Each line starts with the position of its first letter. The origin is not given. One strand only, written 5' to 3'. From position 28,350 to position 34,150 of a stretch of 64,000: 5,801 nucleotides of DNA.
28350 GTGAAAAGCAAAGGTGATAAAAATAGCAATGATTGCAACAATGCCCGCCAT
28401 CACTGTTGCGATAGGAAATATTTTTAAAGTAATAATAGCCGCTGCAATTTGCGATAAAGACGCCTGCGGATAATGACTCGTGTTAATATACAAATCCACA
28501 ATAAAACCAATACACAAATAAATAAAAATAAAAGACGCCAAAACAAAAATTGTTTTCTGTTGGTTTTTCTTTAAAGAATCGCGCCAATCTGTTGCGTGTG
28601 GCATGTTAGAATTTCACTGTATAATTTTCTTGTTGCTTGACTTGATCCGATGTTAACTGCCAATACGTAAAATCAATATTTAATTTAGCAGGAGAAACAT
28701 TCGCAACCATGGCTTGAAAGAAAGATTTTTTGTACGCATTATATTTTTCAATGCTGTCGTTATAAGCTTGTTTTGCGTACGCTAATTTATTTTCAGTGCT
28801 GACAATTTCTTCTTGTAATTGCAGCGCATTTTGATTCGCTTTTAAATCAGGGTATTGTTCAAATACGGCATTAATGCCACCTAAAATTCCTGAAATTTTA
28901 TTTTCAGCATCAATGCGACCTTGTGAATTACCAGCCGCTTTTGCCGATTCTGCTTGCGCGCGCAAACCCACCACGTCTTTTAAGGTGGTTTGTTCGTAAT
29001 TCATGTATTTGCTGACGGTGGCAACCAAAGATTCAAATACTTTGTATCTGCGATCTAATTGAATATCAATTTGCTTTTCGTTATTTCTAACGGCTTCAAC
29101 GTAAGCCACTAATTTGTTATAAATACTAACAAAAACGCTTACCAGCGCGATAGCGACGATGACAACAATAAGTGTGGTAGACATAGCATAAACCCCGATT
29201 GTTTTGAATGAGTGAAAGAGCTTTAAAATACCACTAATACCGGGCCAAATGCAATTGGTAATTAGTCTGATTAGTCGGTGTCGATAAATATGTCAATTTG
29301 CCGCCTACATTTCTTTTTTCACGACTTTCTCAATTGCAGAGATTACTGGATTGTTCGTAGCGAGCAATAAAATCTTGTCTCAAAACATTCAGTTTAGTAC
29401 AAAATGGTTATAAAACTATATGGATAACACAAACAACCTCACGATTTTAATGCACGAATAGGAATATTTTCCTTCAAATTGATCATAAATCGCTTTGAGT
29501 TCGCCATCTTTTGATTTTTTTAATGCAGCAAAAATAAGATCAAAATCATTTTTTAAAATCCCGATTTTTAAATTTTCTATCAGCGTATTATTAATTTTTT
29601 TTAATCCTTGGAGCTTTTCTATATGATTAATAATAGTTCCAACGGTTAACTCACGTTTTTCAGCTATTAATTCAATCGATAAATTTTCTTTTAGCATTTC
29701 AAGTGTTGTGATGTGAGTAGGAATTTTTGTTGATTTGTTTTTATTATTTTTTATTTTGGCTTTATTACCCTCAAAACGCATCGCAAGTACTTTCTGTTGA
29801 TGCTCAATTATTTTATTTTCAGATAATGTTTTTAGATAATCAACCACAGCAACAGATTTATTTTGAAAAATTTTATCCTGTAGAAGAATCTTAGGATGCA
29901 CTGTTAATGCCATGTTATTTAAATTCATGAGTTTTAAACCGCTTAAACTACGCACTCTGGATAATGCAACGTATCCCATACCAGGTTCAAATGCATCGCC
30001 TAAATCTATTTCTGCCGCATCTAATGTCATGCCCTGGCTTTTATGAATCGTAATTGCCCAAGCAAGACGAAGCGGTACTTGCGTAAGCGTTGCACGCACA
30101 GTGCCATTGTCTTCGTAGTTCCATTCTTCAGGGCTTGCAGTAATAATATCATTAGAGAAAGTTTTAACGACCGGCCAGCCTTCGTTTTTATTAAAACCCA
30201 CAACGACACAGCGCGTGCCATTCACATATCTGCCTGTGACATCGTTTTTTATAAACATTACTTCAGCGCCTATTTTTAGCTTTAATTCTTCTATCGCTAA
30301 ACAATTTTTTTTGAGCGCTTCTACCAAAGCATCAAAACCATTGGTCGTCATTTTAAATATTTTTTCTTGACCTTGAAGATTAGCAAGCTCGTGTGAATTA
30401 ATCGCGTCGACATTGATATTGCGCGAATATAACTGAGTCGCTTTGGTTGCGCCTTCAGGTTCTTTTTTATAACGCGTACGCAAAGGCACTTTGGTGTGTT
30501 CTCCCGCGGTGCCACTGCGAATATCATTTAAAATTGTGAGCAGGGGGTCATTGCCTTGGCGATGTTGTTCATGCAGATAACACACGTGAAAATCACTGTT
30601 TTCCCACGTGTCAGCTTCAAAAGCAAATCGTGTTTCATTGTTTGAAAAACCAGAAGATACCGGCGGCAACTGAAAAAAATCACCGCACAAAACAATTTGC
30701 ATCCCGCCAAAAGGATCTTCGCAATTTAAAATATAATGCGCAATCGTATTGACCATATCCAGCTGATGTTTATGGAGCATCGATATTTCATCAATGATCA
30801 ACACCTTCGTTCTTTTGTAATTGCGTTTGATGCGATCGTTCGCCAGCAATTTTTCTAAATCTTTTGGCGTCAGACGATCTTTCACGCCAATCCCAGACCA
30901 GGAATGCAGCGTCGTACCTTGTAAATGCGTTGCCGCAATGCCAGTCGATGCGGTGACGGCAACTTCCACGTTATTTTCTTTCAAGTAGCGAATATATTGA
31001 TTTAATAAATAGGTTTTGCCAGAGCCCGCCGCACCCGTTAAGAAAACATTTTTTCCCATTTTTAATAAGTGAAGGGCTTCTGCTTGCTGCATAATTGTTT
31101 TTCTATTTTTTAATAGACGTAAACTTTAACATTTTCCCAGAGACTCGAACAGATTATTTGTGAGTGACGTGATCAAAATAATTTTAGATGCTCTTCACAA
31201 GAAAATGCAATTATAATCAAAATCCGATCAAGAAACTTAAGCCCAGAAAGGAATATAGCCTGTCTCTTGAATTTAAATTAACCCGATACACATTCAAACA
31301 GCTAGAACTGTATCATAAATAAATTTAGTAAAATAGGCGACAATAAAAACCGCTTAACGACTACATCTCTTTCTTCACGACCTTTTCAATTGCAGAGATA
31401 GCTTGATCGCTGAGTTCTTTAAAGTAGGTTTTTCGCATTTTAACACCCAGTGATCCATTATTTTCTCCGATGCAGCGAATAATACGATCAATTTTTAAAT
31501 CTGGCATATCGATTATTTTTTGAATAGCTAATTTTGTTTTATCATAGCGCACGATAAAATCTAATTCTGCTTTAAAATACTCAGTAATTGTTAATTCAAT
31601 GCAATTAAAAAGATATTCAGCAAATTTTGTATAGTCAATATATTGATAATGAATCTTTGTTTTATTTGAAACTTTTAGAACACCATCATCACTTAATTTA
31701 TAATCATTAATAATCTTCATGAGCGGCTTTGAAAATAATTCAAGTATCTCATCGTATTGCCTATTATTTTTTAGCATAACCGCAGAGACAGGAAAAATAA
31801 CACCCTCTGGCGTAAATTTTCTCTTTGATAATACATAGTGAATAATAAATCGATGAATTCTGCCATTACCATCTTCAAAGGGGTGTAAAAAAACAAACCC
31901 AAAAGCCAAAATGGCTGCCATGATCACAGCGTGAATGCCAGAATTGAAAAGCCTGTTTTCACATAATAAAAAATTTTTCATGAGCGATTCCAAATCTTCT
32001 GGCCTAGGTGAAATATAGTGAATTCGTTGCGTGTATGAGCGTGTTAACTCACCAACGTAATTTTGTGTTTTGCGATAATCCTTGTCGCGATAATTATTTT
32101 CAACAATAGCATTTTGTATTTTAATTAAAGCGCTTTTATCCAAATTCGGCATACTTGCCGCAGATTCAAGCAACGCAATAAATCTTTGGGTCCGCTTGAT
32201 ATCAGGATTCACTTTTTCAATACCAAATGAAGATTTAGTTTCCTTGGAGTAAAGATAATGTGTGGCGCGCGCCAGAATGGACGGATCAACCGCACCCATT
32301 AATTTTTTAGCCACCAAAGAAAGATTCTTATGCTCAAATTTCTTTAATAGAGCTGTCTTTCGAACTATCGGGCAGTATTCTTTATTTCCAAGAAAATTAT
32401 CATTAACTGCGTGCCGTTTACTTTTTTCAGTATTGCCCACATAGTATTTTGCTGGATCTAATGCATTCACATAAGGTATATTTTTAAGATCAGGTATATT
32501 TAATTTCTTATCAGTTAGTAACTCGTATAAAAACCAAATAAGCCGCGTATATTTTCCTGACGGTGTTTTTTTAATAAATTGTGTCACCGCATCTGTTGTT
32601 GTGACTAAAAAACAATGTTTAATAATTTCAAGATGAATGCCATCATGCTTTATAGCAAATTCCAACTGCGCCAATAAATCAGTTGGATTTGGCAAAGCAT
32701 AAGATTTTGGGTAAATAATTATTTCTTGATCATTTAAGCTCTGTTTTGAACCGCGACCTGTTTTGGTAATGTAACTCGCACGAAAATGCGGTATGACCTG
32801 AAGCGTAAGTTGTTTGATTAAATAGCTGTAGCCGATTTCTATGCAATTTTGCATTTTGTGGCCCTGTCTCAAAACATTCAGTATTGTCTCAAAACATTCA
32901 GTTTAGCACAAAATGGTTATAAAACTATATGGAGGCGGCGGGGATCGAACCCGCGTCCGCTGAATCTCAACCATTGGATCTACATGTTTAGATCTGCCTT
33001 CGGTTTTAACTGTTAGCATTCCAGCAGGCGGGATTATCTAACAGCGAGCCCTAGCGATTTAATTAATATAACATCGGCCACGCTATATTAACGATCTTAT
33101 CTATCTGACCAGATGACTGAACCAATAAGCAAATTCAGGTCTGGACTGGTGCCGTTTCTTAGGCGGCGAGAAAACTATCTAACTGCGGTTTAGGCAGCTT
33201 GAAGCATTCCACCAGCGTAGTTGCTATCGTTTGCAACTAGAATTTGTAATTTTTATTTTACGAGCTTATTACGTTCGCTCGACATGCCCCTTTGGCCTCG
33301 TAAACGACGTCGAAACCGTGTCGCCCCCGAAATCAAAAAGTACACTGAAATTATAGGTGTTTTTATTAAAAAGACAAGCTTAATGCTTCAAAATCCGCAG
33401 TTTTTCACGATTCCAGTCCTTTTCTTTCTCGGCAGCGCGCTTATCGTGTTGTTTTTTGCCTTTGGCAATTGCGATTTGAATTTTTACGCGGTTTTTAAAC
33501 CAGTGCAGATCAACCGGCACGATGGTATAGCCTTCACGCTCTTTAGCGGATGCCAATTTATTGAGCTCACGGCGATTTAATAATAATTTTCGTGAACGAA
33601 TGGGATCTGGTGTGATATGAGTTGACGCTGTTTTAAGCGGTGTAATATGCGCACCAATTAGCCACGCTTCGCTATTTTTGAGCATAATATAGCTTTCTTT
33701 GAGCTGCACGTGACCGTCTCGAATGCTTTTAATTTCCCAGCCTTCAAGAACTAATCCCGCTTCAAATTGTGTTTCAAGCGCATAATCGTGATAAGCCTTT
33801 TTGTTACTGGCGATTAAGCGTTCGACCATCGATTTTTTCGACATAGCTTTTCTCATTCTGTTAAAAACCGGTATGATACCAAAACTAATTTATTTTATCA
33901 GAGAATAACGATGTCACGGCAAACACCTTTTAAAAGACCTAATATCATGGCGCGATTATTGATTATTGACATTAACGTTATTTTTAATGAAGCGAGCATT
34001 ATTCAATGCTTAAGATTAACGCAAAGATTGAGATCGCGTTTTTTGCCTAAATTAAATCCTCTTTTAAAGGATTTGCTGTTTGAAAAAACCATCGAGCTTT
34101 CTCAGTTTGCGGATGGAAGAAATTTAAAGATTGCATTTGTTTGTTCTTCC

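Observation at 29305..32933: Helicase-Fic two-gene island abutting the tmRNA 3' end, bounded by 50-bp direct repeats and followed by a Fic gene remnant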

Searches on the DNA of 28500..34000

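Call 69: search_rna_families(source=window, start=28500, end=34000, threshold=evalue, max_evalue=1)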
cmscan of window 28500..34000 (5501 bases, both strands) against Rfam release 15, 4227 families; matches with E-value up to 1: 2.
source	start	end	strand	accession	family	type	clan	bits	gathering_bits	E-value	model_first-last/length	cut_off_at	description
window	32927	33328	-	RF00023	tmRNA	Gene;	CL00001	169.9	47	1.8e-68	1-374/374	no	transfer-messenger RNA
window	33190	33428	-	RF04321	tmRNA_permuted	Gene;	-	25.5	47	0.027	1-213/213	no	permuted transfer-messenger RNA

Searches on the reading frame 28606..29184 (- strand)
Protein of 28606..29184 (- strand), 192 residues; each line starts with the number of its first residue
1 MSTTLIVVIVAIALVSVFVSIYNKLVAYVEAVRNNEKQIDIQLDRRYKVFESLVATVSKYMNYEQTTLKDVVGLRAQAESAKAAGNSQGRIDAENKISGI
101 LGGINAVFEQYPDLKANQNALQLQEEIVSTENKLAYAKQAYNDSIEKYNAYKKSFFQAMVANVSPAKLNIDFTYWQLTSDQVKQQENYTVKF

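Call 7: search_protein_families(library=pfam, proteins=[window:28606-29184:-], max_evalue=0.01)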
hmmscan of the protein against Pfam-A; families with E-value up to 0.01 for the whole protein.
window:28606-29184:- (192 aa): 1 family
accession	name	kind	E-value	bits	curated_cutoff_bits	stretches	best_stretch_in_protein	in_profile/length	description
PF04011.17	LemA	-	2.5e-37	128.4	26.2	1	37-192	3-149/149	LemA family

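Call 13: find_encoding_contigs(protein=window:28606-29184:-, flank=10000, max_places=10)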
Protein window:28606-29184:- (192 aa): 4 contigs read that carry it; 3 places shown.
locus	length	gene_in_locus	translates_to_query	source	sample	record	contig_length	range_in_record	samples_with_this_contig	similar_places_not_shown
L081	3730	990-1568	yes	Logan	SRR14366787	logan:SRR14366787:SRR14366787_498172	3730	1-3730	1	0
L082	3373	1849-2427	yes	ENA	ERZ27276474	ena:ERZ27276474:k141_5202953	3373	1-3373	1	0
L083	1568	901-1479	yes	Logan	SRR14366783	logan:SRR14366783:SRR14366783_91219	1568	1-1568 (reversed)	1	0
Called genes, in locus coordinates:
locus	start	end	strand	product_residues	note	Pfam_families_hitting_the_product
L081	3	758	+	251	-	?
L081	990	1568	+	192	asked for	PF04011:LemA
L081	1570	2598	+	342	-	PF05569:Peptidase_M56 (faint), PF01435:Peptidase_M48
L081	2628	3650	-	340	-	PF17761:DUF1016_N, PF06250:YhcG_C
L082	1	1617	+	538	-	?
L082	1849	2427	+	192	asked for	PF04011:LemA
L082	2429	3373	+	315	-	?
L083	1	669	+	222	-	?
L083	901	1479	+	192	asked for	PF04011:LemA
